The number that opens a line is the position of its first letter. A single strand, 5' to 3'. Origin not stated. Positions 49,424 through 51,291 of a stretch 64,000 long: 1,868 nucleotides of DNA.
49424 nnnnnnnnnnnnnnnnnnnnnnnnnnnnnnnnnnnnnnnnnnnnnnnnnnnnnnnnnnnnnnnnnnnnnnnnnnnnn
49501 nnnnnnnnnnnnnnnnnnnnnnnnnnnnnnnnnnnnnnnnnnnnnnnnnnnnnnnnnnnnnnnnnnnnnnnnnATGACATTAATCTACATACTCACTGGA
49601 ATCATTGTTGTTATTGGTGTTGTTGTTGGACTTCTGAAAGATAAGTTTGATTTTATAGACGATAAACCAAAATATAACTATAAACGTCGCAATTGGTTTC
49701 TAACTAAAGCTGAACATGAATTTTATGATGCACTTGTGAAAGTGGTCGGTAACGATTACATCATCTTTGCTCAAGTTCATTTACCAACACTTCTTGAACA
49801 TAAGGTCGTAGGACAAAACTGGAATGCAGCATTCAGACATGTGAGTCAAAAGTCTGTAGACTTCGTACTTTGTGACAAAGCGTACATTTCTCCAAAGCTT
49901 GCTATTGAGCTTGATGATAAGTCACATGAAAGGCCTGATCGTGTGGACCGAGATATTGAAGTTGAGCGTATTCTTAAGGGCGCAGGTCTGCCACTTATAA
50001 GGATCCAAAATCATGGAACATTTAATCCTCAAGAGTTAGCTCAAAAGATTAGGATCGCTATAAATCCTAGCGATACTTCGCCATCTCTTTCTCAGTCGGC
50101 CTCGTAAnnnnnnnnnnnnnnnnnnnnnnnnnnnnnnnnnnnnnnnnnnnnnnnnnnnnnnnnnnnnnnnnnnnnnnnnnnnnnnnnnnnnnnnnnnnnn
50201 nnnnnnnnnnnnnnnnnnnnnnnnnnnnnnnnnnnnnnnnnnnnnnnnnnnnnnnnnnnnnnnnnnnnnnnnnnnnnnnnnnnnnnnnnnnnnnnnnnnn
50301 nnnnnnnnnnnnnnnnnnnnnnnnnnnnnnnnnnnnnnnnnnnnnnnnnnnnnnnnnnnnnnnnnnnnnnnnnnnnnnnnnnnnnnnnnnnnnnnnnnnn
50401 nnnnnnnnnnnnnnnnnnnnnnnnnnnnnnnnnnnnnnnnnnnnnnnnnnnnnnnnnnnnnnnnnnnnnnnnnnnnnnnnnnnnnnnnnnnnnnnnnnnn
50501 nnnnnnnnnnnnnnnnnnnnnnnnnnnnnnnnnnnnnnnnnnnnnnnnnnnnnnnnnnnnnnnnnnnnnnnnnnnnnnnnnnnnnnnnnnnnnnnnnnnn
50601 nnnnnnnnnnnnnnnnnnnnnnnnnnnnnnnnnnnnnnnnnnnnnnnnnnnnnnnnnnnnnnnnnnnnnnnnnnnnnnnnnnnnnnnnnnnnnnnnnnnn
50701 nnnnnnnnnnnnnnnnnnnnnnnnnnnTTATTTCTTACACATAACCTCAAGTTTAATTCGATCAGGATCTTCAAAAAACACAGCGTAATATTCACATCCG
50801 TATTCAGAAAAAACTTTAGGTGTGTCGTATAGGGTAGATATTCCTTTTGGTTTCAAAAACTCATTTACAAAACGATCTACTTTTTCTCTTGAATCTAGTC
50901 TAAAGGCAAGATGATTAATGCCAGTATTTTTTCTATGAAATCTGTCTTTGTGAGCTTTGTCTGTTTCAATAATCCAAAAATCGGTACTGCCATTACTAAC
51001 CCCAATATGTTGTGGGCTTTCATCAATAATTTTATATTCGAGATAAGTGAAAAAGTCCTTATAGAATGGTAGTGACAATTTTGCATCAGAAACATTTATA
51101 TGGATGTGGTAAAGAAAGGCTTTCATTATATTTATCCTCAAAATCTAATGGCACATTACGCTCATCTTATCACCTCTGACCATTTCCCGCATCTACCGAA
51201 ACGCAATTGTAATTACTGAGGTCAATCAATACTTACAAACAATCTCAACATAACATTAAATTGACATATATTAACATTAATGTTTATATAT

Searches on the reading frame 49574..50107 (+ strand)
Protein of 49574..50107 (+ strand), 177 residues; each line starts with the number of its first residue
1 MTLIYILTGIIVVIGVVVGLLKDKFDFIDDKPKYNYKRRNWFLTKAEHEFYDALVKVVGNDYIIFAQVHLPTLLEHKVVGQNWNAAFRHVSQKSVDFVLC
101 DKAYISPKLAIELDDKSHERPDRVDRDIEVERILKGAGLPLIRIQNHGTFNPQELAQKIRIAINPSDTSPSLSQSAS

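Call 4: search_protein_families(library=pfam, proteins=[window:49574-50107:+], max_evalue=0.01)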
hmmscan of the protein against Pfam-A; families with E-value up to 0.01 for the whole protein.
window:49574-50107:+ (177 aa): 3 families
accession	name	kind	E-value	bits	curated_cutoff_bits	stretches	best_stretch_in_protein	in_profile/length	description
PF10881.14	DUF2726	-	4.9e-29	101.1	24.7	1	43-159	5-123/126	Protein of unknown function (DUF2726)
PF18741.7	MTES_1575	-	1.2e-06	29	38.2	1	90-159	22-92/96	REase_MTES_1575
PF04480.18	DUF559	-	6.9e-05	23.1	20.6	1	86-160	32-105/109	Protein of unknown function (DUF559)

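Call 6: search_protein_families(library=padloc, proteins=[window:49574-50107:+], max_evalue=0.01)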
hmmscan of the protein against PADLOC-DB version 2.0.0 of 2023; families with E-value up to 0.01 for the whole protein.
window:49574-50107:+ (177 aa): 0 families

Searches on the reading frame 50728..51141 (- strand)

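Call 4: search_protein_families(library=pfam, proteins=[window:50728-51141:-], max_evalue=0.01)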
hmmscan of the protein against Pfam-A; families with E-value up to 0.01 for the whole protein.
window:50728-51141:- (137 aa): 1 family
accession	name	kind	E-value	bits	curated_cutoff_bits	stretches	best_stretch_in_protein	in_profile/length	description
PF00903.31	Glyoxalase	-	6.4e-05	23.8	20.6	1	12-133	4-121/121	Glyoxalase/Bleomycin resistance protein/Dioxygenase superfamily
